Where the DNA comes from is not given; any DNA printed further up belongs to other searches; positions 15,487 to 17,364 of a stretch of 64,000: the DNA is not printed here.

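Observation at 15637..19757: Stand-alone gspL-gspM-gspN-like inner-membrane platform module followed by a coiled-coil membrane protein and a small wHTH protein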

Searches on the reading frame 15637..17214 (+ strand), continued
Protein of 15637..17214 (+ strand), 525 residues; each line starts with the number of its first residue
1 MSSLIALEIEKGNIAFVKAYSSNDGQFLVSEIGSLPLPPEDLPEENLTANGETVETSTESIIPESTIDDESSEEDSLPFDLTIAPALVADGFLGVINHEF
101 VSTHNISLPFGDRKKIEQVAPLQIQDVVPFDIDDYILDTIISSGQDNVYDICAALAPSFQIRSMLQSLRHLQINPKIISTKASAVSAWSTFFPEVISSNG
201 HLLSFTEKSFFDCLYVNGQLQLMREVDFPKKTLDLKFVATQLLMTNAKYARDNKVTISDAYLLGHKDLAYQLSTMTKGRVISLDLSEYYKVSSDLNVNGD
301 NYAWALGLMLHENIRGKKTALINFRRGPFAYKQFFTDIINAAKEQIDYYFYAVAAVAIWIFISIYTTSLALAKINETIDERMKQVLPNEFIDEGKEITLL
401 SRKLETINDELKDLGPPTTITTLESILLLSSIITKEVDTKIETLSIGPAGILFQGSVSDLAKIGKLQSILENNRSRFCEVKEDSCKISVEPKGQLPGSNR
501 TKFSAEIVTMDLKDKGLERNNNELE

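Call 31: predict_structure(alignment_id=A1)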
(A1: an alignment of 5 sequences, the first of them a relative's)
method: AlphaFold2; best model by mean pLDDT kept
length: 525 residues; sequences in the alignment: 5
mean_pLDDT: 61.7   pTM: 0.43
mean pLDDT of the five models: 61.7, 58.3, 52.7, 46.4, 46.0
residues with pLDDT >= 90: 17; 70-90: 153; 50-70: 241; < 50: 114
segments of 3 or more residues with pLDDT < 50: 1-3, 40-91, 316-338, 410-419, 511-525
pLDDT, mean of each block of 10 residues (from residue 1): 56 67 65 63 33 27 28 31 33 55 66 64 61 60 64 63 60 55 69 63 81 80 79 90 89 84 83 89 71 56 64 47 36 46 54 68 59 55 53 53 52 44 62 75 67 82 83 69 69 79 78 40 33
secondary structure, 60 per line:
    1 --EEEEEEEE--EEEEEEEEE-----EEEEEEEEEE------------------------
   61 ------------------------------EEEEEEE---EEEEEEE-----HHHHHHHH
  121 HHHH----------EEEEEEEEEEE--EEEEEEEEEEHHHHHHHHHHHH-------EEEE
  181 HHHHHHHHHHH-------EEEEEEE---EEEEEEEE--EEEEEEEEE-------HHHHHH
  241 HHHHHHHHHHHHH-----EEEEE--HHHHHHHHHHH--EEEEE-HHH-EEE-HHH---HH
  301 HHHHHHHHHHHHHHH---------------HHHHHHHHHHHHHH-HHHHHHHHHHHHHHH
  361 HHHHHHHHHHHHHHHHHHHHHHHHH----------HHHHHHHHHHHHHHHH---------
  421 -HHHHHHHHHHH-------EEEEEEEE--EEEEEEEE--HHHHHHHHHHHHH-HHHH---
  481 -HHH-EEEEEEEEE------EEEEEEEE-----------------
elements in order: E3-10 E13-21 E27-36 E91-97 E101-107 H113-124 E135-145 E148-157 H158-169 E177-180 H181-191 E199-205 E209-216 E219-227 H235-253 E259-263 H266-276 E279-283 E289-291 H299-315 H331-344 H346-385 H396-411 H422-432 E440-447 E450-457 H460-472 H474-477 E486-494 E501-508
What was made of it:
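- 15637..17214 (+): gspL-like gene (525 aa). It encodes a cytoplasmic PilM/GspL-type actin-like domain, a TM helix and a periplasmic ferredoxin-like domain. AF2 model in call 31 (pLDDT 61.7).
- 16675..16749 (+): Single transmembrane helix of GspL (residues 347-371). It lies within the long helix 346-385 of the model (call 31).
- On GspL (T2SS protein L): Model confidence is only moderate (pLDDT 61.7, call 31). Model elements H422-432, E440-447, E450-457, H460-472, E486-494 and E501-508, with pLDDT 62-83 (call 31).
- Secondary structure shows an actin-like N-domain, a TM helix and an alpha-beta-beta x2 C-domain (call 31).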

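Call 37: fold_search(model_id=the predicted structure, library=pdb)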
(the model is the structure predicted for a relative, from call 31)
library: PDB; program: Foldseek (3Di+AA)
matches with E <= 10: 1524; with E <= 0.001: 56
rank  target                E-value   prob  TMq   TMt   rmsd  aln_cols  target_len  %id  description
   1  5eq6_A                1.1e-13  1.00  0.35  0.48   8.7       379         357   12  Pseudomonas aeruginosa PilM bound to AMP-PNP (released 2016-04-27)
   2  5eoy_B                2.6e-13  1.00  0.33  0.46   9.3       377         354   11  Pseudomonas aeruginosa SeMet-PilM bound to ADP (released 2016-04-27)
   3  5eou_B                2.9e-13  1.00  0.36  0.50   8.2       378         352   12  Pseudomonas aeruginosa PilM:PilN1-12 bound to ATP (released 2016-04-27)
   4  5eou_A                2.9e-13  1.00  0.36  0.53   8.0       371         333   12  Pseudomonas aeruginosa PilM:PilN1-12 bound to ATP (released 2016-04-27)
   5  5eox_B                5.2e-13  1.00  0.34  0.47   8.8       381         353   12  Pseudomonas aeruginosa PilM bound to ADP (released 2016-04-27)
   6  5eox_A                5.5e-13  1.00  0.34  0.48   8.9       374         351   12  Pseudomonas aeruginosa PilM bound to ADP (released 2016-04-27)
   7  5eoy_A                7.3e-13  1.00  0.35  0.49   8.5       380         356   12  Pseudomonas aeruginosa SeMet-PilM bound to ADP (released 2016-04-27)
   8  5eq6_B                1.0e-12  1.00  0.33  0.46   9.3       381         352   11  Pseudomonas aeruginosa PilM bound to AMP-PNP (released 2016-04-27)
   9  2ych_A                3.0e-12  1.00  0.39  0.57   7.2       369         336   17  PilM-PilN type IV pilus biogenesis complex (released 2011-05-11)
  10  3jc8_Ma               4.8e-12  1.00  0.39  0.55   7.1       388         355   15  Architectural model of the type IVa pilus machine in a piliated state (released 2016-03-16)
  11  7q6d                  4.1e-11  1.00  0.34  0.45   7.6       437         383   10  E. coli FtsA 1-405 ATP 3 Ni (released 2022-09-21)
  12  7q6i_D                1.1e-09  1.00  0.33  0.44   8.5       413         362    9  Vibrio maritimus FtsA 1-396 ATP and FtsN 1-29, bent tetramers in double filament arrangement (released 2022-09-21)
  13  7q6g                  1.2e-09  1.00  0.36  0.46   7.8       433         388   11  Xenorhabdus poinarii FtsA 1-396 ADP (released 2022-09-21)
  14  7q6i_B                1.3e-09  1.00  0.35  0.45   8.6       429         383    9  Vibrio maritimus FtsA 1-396 ATP and FtsN 1-29, bent tetramers in double filament arrangement (released 2022-09-21)
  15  3hrg                  1.4e-09  1.00  0.33  0.60   6.9       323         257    9  Crystal structure of Bacteroides thetaiotaomicron BT_3980, protein with actin-like ATPase fold and unknown function (NP_ (released 2009-06-23)
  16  4pht_Y                3.5e-09  1.00  0.30  0.58   6.1       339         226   12  ATPase GspE in complex with the cytoplasmic domain of GspL from the Vibrio vulnificus type II Secretion system (released 2014-11-26)
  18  5tkw                  6.2e-09  1.00  0.28  0.53   6.9       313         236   11  1.35 Angstrom Resolution Crystal Structure of a Pullulanase-specific Type II Secretion System Integral Cytoplasmic Membr (released 2016-10-19)
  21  1yf5                  1.6e-08  1.00  0.30  0.59   7.4       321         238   10  Cyto-Epsl: The Cytoplasmic Domain Of Epsl, An Inner Membrane Component Of The Type II Secretion System Of Vibrio Cholera (released 2005-05-03)
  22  4pht_X                1.7e-08  1.00  0.30  0.59   6.0       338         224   11  ATPase GspE in complex with the cytoplasmic domain of GspL from the Vibrio vulnificus type II Secretion system (released 2014-11-26)
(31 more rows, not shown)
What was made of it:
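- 15637..17214 (+): Foldseek top hits are PilM at 1e-13 and GspL cytoplasmic domains (4pht 3.5e-9, 1yf5 1.6e-8) (call 37).
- On GspL (T2SS protein L): Foldseek: PilM 1.1e-13, GspL-cyto 4pht 3.5e-9, EpsL 1yf5 1.6e-8, PulL 5tkw 6.2e-9 (call 37).
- Closest known: Canonical T2SS assembly-platform proteins GspL/GspM/GspN. Same: The L model matches the EpsL/PulL cytoplasmic domains (4pht, 1yf5, 5tkw; call 37).
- L: Foldseek gives PilM at 1e-13 and GspL cytoplasmic domains at 1e-8 to 1e-9 (call 37).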

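Call 51: search_protein_families(library=pfam, proteins=[L013:2273-4480:-, L013:4477-5073:-, L013:5077-6183:-, L013:6328-6960:-, L013:13601-14386:-, L013:14475-17093:-, L013:17286-17939:-, L013:18248-18724:+, L001:13228-14883:+, L001:16345-17580:+], max_evalue=0.001)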
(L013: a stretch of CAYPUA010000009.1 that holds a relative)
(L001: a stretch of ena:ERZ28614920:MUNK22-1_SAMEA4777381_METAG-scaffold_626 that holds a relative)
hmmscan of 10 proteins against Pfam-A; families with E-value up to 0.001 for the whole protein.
L013:2273-4480:- (735 aa): 7 families
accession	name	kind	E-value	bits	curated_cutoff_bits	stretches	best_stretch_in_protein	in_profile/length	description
PF02518.31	HATPase_c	-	6.7e-22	78.5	26.4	1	609-719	2-109/111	Histidine kinase-, DNA gyrase B-, and HSP90-like ATPase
PF19312.4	NtrY_N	-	2.3e-13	50.6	23.2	1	20-298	12-290/291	NtrY N-terminal region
PF00672.30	HAMP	-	2.3e-11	44.3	25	1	310-361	1-52/53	HAMP domain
PF00512.31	HisKA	-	1.5e-08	35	26.9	1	500-565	2-63/66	His Kinase A (phospho-acceptor) domain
PF12860.13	PAS_7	-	0.00011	22.7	27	0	378-425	1-48/115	PAS fold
PF13188.13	PAS_8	-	0.00021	21.5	21.8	1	374-415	3-44/65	PAS domain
PF00989.32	PAS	-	0.00032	21.1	22.6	0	375-488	4-113/113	PAS fold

L013:4477-5073:- (198 aa): 1 family
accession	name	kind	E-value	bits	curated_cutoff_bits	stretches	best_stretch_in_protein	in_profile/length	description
PF14334.11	DUF4390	-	0.0001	22.3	27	1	41-103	31-100/161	Domain of unknown function (DUF4390)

L013:5077-6183:- (368 aa): 9 families
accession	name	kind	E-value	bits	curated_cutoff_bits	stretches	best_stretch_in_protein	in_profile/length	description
PF05496.18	RuvB_N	-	3.7e-78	261.2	27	1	46-204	1-159/159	Holliday junction DNA helicase RuvB P-loop domain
PF17864.7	AAA_lid_4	-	1.6e-28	98.7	27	1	207-280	1-74/74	RuvB AAA lid domain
PF05491.19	RuvB_C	-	2.9e-24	85.3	24.7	1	282-351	2-71/72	RuvB C-terminal winged helix domain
PF00004.35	AAA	-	5.3e-20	72.6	21.2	1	81-202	1-127/131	ATPase family associated with various cellular activities (AAA)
PF07728.20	AAA_5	-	2.2e-08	34.6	22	1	80-198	1-139/139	AAA domain (dynein-related subfamily)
PF01078.27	Mg_chelatase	-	1.1e-06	28.6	20.3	0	52-99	3-43/207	Magnesium chelatase, subunit ChlI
PF13191.12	AAA_16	-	2.3e-05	25.4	32.6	1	55-99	3-45/167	AAA ATPase domain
PF06068.19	TIP49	-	0.00079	19.1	23.8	0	52-104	24-76/347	TIP49 P-loop domain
PF13401.12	AAA_22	-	0.00086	20.1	27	0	80-99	7-26/130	AAA domain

L013:6328-6960:- (210 aa): 4 families
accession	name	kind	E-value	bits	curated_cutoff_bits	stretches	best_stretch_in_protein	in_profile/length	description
PF01330.27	RuvA_N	-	4.7e-19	68.7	23.6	1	6-66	1-61/61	RuvA N terminal domain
PF14520.12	HHH_5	-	1.5e-14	54.6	27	1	76-134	1-57/57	Helix-hairpin-helix domain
PF07499.19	RuvA_C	-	2.1e-11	44.5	24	1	165-209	3-45/47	RuvA, C-terminal domain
PF00633.29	HHH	-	0.00038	20.6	24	0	114-129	13-28/30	Helix-hairpin-helix motif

L013:13601-14386:- (261 aa): 0 families

L013:14475-17093:- (872 aa): 4 families
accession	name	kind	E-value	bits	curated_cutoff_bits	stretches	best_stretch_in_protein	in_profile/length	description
PF01580.24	FtsK_SpoIIIE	-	3.4e-63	213.5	24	1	452-691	1-221/221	FtsK/SpoIIIE family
PF17854.6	FtsK_alpha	-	4.7e-33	113.8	22.9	1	346-445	2-101/101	FtsK alpha domain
PF09397.16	FtsK_gamma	-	5.8e-30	103.2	30.6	1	804-864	2-62/63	Ftsk gamma domain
PF13491.11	FtsK_4TM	-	7.7e-10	39.1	23.1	1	49-207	4-169/171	4TM region of DNA translocase FtsK/SpoIIIE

L013:17286-17939:- (217 aa): 0 families

L013:18248-18724:+ (158 aa): 0 families

L001:13228-14883:+ (551 aa): 3 families
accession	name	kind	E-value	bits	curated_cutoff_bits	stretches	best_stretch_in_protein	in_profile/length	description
PF13185.12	GAF_2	-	2.1e-12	47.9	28.6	1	97-213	24-136/136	GAF domain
PF01590.32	GAF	-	4.4e-11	43.9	22.4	1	84-212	10-133/133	GAF domain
PF13492.12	GAF_3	-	0.00014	22.7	27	0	164-212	80-127/129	GAF domain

L001:16345-17580:+ (411 aa): 0 families

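Call 61: search_protein_families(library=pfam, alignment_id=A6, max_evalue=0.01)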
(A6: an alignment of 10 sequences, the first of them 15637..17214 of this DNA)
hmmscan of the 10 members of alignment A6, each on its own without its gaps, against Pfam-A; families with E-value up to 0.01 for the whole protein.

A. member 1, window:15637-17214:+ (525 aa): 0 families

B. families by the number of members that match (of 10 scanned): 6 families
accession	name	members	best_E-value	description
PF05134.19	T2SSL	4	1.3e-07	Type II secretion system (T2SS), protein L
PF11104.14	PilM_2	3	9.2e-24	Type IV pilus assembly protein PilM;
PF14450.12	FtsA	1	2.1e-10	Cell division protein FtsA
PF06723.19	MreB_Mbl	1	0.0002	MreB/Mbl protein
PF25216.1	Volactin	1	0.00058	Volactin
PF21522.3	MreB-like_C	1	0.0035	Archaeal actin homologue MreB-like, C-terminal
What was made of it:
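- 15637..17214 (+): Of 10 relatives, 4 hit Pfam T2SSL and 3 hit PilM_2 (call 61).
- On GspL (T2SS protein L): 4 of 10 relatives hit T2SSL, best 1.3e-7, and 3 of 10 hit PilM_2 (call 61).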

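Call 81: search_solved_structures(query=A6, max_evalue=1)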
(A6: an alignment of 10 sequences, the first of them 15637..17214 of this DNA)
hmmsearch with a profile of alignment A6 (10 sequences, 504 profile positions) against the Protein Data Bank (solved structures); distinct sequences matched with E-value up to 1: 4.
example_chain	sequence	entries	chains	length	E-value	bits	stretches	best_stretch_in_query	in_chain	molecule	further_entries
3jc8_Ma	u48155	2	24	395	2.9e-14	55.9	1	69-288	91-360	Type IV pilus biogenesis protein PilM | PilM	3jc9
2ych_A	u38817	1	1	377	2.2e-10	43.1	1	70-229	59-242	COMPETENCE PROTEIN PILM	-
5eou_A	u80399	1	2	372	2.8e-06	29.5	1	3-277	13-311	Type 4 fimbrial biogenesis protein PilM,Type 4 fimbrial biogenesis protein PilN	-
5eox_A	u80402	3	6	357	4.7e-06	28.8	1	3-243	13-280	Type 4 fimbrial biogenesis protein PilM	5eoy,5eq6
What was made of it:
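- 15637..17214 (+): The family profile hits PilM 3jc8 at 2.9e-14 (call 81).
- On GspL (T2SS protein L): The profile hits PilM 3jc8 at 2.9e-14 (call 81).
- Closest known: Canonical T2SS assembly-platform proteins GspL/GspM/GspN. Different: The L cytoplasmic domain is closer to full-length PilM than to GspL (calls 37, 81).
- Closest known: Type IVa pilus alignment proteins PilM-PilN-PilO. Same: The best PDB matches of L are PilM from P. aeruginosa, T. thermophilus and M. xanthus (calls 37, 81).
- The best structural and profile hits of L are to PilM rather than GspL (calls 37, 81).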
